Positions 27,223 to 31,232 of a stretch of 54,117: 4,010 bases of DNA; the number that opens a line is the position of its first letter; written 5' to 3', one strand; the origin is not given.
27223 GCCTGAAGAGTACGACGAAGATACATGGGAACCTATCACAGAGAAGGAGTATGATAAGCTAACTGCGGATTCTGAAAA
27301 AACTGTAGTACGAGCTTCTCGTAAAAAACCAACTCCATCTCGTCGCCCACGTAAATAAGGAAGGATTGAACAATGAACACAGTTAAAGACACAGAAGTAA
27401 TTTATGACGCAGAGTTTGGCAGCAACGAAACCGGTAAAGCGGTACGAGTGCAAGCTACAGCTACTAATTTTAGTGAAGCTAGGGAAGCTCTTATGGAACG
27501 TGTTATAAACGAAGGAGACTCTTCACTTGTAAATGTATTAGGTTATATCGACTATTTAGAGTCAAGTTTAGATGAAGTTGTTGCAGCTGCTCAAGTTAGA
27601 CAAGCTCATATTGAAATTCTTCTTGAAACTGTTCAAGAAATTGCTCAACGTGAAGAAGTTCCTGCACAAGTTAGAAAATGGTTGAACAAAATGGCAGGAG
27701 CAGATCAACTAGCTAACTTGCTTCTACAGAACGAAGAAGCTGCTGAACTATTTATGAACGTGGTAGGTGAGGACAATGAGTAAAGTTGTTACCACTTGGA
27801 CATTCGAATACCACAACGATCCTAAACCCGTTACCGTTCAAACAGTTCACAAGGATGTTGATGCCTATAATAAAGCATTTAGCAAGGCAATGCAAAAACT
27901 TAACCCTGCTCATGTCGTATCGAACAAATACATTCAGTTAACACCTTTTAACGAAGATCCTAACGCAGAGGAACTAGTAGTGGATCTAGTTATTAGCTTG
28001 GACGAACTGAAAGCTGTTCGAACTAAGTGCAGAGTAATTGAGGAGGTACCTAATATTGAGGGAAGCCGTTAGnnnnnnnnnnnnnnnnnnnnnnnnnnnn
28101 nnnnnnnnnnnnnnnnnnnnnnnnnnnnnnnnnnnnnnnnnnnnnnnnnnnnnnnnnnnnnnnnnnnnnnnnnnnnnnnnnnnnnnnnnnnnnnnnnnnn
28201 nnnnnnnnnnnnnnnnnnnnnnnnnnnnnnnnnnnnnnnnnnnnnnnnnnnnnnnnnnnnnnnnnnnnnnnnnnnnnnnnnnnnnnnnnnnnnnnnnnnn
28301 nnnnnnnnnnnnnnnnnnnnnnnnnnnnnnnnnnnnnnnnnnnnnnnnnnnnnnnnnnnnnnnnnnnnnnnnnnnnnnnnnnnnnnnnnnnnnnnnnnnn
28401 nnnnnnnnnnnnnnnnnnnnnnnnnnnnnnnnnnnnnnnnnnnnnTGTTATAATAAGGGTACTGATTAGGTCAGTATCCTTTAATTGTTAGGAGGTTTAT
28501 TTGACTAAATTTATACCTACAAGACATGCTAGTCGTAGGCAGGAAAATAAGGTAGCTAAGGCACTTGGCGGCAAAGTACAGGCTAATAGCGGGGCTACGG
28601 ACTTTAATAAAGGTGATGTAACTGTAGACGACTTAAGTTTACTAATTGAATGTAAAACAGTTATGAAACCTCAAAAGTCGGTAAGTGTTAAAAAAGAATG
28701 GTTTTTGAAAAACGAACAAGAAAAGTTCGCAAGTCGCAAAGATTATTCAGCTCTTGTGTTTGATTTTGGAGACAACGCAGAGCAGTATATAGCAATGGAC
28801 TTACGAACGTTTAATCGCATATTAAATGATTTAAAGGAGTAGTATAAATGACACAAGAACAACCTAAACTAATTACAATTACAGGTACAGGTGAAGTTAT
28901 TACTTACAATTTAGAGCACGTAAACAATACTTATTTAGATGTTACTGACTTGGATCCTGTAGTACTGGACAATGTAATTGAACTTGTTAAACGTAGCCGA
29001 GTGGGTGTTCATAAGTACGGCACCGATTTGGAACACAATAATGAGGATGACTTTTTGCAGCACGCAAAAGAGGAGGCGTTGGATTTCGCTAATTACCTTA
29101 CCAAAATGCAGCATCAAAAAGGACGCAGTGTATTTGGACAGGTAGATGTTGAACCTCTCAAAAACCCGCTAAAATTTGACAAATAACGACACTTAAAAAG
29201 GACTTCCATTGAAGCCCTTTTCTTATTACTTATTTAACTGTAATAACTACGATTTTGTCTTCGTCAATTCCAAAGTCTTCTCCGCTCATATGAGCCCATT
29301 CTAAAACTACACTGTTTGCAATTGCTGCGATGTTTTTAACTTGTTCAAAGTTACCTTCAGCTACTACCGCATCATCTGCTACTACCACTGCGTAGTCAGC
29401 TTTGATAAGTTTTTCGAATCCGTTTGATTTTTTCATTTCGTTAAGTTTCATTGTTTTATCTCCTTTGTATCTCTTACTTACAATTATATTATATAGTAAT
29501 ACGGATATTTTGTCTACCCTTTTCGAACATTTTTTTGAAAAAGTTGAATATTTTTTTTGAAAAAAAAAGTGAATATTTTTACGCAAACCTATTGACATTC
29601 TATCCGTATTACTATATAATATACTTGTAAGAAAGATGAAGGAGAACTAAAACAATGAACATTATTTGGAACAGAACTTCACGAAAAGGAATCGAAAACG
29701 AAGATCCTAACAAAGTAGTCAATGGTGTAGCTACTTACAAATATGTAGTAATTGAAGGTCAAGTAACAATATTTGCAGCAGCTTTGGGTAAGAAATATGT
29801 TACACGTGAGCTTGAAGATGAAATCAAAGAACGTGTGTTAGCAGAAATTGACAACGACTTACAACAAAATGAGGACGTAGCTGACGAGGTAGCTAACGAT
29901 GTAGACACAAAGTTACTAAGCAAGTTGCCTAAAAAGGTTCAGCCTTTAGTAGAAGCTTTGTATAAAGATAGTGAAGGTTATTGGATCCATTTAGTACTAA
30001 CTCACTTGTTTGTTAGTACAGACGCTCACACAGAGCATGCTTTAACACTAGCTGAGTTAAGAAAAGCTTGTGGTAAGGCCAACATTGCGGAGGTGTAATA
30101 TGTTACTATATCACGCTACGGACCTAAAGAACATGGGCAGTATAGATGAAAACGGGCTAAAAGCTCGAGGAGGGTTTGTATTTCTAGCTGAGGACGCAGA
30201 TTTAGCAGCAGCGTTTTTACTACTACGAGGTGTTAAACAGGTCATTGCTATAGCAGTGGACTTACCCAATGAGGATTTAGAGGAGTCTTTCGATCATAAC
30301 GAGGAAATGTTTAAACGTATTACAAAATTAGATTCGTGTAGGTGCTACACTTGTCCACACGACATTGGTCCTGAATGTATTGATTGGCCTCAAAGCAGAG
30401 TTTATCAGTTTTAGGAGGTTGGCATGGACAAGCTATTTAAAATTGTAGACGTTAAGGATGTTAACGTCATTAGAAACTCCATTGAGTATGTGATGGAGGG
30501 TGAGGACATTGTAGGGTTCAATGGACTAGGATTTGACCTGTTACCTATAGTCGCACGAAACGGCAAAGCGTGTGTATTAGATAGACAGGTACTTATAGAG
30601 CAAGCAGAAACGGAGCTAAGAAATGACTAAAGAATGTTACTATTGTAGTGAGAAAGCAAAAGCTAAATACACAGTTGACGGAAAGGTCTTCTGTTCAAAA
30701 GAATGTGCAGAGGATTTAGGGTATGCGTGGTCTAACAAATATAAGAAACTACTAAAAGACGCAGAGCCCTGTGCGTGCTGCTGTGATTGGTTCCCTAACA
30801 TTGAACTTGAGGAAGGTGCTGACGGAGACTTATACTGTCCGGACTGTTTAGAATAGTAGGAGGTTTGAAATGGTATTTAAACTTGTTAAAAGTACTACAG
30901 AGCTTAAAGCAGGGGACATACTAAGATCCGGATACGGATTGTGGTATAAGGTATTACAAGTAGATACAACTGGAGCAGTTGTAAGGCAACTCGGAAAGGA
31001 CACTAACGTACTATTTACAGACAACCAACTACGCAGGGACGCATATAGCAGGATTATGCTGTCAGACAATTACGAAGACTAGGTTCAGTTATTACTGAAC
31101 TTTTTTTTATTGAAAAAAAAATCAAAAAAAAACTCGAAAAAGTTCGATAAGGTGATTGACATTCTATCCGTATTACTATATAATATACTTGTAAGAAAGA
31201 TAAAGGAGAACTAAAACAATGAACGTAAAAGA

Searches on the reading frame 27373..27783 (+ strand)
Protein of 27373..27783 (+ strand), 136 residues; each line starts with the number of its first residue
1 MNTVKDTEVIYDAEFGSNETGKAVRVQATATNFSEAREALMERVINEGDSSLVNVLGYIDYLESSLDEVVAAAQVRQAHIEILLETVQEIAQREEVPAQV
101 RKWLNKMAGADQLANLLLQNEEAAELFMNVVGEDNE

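Call 53: search_protein_families(library=pfam, proteins=[window:27373-27783:+], max_evalue=0.01)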
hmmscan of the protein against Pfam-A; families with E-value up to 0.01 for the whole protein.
window:27373-27783:+ (136 aa): 1 family
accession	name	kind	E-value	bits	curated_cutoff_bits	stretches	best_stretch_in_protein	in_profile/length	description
PF17541.7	TssC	-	0.0012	18.3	25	1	54-127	9-82/430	Type VI secretion system, TssC, VipB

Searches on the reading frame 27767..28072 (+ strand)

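Call 53: search_protein_families(library=pfam, proteins=[window:27767-28072:+], max_evalue=0.01)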
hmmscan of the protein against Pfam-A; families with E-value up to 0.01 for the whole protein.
window:27767-28072:+ (101 aa): 0 families

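Call 59: search_protein_families(library=phrogs, proteins=[window:27767-28072:+], max_evalue=0.001)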
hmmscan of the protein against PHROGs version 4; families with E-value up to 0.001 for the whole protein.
window:27767-28072:+ (101 aa): 1 family
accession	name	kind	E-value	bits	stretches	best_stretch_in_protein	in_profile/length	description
phrog_31888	-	unknown function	6.6e-07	30.7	1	6-92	3-88/94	-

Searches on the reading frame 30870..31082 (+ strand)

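Call 13: search_protein_families(library=pfam, proteins=[window:30870-31082:+], max_evalue=0.01)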
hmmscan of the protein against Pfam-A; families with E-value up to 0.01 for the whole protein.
window:30870-31082:+ (70 aa): 0 families

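Call 14: search_protein_families(library=phrogs, proteins=[window:30870-31082:+], max_evalue=0.001)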
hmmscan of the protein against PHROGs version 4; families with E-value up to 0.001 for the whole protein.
window:30870-31082:+ (70 aa): 1 family
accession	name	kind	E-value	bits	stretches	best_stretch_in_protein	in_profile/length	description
phrog_24287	-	unknown function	0.00019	22.3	1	6-44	2-39/66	-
